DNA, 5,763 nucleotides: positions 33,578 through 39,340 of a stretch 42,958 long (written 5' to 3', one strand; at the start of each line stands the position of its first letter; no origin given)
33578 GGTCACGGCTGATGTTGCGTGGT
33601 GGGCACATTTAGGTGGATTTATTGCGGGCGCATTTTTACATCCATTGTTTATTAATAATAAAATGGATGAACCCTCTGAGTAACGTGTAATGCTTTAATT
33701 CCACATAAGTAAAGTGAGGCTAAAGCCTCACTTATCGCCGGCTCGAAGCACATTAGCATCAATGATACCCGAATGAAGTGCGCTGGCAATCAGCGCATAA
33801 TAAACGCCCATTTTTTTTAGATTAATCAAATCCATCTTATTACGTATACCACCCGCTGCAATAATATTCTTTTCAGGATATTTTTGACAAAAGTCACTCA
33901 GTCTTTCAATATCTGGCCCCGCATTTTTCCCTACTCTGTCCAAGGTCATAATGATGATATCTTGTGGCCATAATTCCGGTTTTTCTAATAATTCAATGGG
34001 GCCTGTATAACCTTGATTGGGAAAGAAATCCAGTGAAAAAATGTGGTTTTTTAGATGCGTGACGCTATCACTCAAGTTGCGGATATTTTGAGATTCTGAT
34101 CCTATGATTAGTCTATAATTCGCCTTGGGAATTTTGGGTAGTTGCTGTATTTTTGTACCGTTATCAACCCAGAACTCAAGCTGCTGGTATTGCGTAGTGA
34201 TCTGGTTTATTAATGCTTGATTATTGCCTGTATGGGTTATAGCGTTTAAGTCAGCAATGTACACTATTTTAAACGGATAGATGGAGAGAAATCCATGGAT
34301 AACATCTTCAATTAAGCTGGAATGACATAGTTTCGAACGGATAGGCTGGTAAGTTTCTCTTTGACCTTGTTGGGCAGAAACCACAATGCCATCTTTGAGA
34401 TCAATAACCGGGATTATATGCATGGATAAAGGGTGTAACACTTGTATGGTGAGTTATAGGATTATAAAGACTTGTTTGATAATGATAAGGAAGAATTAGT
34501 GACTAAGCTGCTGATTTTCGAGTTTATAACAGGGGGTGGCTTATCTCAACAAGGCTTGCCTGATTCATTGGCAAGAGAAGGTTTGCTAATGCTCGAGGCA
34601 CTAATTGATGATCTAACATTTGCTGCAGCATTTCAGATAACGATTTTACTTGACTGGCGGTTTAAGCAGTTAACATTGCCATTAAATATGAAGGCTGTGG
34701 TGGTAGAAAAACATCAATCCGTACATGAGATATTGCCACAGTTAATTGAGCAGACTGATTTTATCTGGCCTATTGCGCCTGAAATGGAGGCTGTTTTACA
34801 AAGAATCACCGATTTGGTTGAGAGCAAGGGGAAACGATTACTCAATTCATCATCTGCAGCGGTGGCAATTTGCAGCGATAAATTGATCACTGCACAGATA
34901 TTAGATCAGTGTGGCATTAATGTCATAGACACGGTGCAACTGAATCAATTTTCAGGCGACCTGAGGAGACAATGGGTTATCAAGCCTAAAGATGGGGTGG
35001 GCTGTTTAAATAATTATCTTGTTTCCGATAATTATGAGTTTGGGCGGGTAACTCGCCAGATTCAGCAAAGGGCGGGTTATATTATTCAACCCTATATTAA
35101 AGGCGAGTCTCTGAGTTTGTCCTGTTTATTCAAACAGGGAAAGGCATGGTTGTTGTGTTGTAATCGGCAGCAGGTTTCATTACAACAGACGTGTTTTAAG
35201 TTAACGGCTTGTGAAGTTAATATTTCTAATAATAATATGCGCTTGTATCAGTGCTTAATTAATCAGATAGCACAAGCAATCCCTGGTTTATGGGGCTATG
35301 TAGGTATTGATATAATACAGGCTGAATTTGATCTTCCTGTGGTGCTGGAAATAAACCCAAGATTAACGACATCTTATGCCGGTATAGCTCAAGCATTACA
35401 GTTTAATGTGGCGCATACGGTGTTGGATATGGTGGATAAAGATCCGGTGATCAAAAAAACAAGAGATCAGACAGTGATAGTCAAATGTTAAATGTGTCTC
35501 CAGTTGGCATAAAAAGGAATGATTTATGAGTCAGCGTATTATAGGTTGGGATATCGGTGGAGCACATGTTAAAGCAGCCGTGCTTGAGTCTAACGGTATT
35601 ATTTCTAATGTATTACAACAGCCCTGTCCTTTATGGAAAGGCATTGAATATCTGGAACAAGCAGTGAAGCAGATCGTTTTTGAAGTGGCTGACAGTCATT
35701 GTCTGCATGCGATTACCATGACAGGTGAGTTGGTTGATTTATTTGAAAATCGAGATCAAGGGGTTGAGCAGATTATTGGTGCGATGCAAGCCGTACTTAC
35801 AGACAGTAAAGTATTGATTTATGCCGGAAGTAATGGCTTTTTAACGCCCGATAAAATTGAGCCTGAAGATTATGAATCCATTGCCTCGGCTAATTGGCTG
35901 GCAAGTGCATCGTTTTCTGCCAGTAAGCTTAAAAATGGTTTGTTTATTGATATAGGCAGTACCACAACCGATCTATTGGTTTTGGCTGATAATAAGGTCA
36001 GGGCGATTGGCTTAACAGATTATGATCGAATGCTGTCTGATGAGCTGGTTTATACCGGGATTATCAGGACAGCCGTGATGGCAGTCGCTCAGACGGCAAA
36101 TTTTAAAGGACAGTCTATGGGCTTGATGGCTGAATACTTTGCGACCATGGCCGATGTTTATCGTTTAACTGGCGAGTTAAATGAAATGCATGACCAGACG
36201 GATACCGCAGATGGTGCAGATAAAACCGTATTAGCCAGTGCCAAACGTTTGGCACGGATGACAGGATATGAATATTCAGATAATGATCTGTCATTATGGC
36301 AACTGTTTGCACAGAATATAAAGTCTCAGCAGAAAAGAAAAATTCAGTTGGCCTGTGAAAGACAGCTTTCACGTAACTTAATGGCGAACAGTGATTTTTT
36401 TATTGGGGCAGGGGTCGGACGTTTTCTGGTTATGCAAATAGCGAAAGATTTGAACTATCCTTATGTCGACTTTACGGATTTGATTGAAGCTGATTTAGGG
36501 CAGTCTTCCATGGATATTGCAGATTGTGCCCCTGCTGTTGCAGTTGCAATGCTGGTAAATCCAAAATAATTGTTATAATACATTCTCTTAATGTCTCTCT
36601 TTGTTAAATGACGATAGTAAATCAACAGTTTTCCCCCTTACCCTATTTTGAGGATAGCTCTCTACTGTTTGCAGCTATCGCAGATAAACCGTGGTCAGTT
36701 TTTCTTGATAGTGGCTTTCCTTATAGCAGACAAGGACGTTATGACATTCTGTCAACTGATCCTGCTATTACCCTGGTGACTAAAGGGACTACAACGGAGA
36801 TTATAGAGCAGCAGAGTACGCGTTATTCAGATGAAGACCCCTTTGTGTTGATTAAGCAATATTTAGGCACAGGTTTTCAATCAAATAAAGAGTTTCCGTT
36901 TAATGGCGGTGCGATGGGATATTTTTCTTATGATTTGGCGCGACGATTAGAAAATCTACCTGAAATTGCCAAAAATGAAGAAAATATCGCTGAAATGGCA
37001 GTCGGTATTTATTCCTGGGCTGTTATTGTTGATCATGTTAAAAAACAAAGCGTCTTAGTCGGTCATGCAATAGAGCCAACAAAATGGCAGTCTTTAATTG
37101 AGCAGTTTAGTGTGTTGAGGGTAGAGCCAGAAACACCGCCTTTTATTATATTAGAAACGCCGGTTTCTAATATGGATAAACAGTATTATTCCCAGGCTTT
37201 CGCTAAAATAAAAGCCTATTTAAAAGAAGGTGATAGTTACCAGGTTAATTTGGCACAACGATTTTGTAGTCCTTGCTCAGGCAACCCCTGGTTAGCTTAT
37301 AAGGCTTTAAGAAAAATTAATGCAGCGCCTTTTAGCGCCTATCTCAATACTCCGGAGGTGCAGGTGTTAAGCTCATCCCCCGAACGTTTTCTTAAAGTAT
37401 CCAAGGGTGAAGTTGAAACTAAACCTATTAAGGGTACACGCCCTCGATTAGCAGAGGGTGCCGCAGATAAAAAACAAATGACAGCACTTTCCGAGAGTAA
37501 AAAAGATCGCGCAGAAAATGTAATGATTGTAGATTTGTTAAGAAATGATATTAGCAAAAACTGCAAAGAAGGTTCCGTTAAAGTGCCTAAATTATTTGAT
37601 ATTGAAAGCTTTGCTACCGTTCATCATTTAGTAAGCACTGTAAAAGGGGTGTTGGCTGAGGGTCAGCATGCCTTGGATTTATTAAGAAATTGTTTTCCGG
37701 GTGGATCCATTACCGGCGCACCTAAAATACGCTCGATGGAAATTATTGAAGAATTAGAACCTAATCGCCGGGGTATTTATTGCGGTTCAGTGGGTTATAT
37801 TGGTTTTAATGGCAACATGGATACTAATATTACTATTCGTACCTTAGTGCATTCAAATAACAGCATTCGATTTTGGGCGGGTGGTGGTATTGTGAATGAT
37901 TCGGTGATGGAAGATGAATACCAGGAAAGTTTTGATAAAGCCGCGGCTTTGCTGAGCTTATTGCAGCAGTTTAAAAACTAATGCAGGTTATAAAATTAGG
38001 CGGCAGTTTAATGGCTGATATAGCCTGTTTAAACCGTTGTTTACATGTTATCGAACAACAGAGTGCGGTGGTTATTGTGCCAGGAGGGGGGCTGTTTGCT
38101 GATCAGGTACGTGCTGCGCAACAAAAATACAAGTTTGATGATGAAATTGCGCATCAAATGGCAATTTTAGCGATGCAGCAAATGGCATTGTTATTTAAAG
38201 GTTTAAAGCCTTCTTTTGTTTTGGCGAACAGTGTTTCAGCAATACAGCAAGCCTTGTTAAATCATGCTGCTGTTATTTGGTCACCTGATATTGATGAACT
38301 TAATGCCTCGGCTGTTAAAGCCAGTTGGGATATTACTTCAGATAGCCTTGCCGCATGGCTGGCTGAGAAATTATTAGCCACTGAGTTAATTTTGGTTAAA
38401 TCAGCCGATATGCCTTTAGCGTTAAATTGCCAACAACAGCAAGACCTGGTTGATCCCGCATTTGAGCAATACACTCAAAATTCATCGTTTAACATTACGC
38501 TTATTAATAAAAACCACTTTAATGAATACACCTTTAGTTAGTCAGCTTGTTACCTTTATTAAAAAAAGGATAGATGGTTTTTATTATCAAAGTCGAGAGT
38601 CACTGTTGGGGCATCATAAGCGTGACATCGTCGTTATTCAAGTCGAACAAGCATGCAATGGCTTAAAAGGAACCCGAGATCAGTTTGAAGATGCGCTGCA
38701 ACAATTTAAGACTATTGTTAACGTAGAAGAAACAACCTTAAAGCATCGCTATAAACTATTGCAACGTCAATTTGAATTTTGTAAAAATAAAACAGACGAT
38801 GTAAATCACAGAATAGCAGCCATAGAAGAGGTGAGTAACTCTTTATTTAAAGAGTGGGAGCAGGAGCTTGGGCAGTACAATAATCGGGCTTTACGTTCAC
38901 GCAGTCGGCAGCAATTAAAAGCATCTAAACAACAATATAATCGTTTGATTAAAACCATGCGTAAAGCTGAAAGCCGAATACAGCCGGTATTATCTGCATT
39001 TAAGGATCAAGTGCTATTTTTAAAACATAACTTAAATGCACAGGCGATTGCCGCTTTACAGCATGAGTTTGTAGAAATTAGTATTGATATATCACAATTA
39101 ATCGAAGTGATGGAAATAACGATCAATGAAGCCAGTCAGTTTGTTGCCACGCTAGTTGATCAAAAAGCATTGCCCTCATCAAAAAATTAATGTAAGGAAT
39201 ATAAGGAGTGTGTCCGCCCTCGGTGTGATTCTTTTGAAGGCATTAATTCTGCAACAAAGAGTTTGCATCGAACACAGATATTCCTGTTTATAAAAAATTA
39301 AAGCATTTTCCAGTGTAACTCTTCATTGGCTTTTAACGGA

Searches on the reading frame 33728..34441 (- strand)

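Call 50: search_protein_families(library=pfam, proteins=[window:33728-34441:-], max_evalue=0.0001)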
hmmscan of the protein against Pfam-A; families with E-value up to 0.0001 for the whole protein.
window:33728-34441:- (237 aa): 1 family
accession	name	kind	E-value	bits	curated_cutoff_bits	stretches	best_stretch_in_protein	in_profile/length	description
PF00977.27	His_biosynth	-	3e-21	76.4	23.6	1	9-227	2-227/228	Histidine biosynthesis protein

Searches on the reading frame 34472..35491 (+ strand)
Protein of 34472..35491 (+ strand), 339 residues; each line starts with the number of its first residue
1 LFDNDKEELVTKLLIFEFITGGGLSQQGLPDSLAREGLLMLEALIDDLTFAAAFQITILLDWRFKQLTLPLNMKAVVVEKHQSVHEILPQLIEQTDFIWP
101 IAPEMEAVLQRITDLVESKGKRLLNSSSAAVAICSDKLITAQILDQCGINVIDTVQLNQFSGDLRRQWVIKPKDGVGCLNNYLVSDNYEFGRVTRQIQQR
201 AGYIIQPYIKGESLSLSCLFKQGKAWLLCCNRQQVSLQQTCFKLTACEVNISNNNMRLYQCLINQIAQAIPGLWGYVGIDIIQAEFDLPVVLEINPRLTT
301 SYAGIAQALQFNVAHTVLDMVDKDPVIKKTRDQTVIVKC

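Call 50: search_protein_families(library=pfam, proteins=[window:34472-35491:+], max_evalue=0.0001)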
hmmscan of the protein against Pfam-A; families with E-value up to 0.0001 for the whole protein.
window:34472-35491:+ (339 aa): 2 families
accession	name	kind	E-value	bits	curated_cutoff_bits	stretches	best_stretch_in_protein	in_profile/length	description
PF02655.19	ATP-grasp_3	-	3e-31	109.1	23.2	1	134-301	1-160/160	ATP-grasp domain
PF18301.6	preATP-grasp_3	-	8.3e-20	71.2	26.3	1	55-131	2-76/76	pre ATP-grasp 3 domain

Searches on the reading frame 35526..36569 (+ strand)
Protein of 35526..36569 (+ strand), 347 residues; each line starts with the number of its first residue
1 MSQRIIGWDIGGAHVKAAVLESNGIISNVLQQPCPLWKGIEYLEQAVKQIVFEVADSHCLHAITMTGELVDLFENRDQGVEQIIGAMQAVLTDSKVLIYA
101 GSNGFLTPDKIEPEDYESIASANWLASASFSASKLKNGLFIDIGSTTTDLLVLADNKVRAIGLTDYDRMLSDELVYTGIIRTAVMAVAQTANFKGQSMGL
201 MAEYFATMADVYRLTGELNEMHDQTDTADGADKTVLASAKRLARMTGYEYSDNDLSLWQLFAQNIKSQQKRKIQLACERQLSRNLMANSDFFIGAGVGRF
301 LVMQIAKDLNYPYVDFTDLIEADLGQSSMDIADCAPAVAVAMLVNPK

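Call 50: search_protein_families(library=pfam, proteins=[window:35526-36569:+], max_evalue=0.0001)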
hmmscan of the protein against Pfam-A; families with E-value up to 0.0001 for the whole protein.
window:35526-36569:+ (347 aa): 1 family
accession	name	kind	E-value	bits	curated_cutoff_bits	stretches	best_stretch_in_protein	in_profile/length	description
PF01968.24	Hydantoinase_A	-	2.1e-16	60.4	22.9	1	62-314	4-268/291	Hydantoinase/oxoprolinase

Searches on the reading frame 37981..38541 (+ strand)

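Call 50: search_protein_families(library=pfam, proteins=[window:37981-38541:+], max_evalue=0.0001)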
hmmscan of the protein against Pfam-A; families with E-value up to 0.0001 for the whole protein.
window:37981-38541:+ (186 aa): 1 family
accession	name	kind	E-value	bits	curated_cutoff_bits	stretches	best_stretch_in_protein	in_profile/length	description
PF00696.33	AA_kinase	-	4.3e-13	50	24.9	1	2-143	3-176/234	Amino acid kinase family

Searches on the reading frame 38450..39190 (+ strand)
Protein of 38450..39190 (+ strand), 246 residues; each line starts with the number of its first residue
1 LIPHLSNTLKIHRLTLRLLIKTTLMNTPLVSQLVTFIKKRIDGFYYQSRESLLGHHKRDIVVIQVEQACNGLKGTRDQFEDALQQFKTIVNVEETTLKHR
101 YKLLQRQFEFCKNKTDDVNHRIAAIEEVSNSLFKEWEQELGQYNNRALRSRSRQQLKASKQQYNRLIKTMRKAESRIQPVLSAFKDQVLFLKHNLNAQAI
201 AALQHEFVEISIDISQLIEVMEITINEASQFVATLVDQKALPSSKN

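Call 50: search_protein_families(library=pfam, proteins=[window:38450-39190:+], max_evalue=0.0001)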
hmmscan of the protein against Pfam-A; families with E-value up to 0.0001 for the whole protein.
window:38450-39190:+ (246 aa): 1 family
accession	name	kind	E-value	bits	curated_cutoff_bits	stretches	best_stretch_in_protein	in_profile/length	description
PF11172.13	DUF2959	-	5e-74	249.1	26.8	1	45-235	1-190/190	Protein of unknown function (DUF2959)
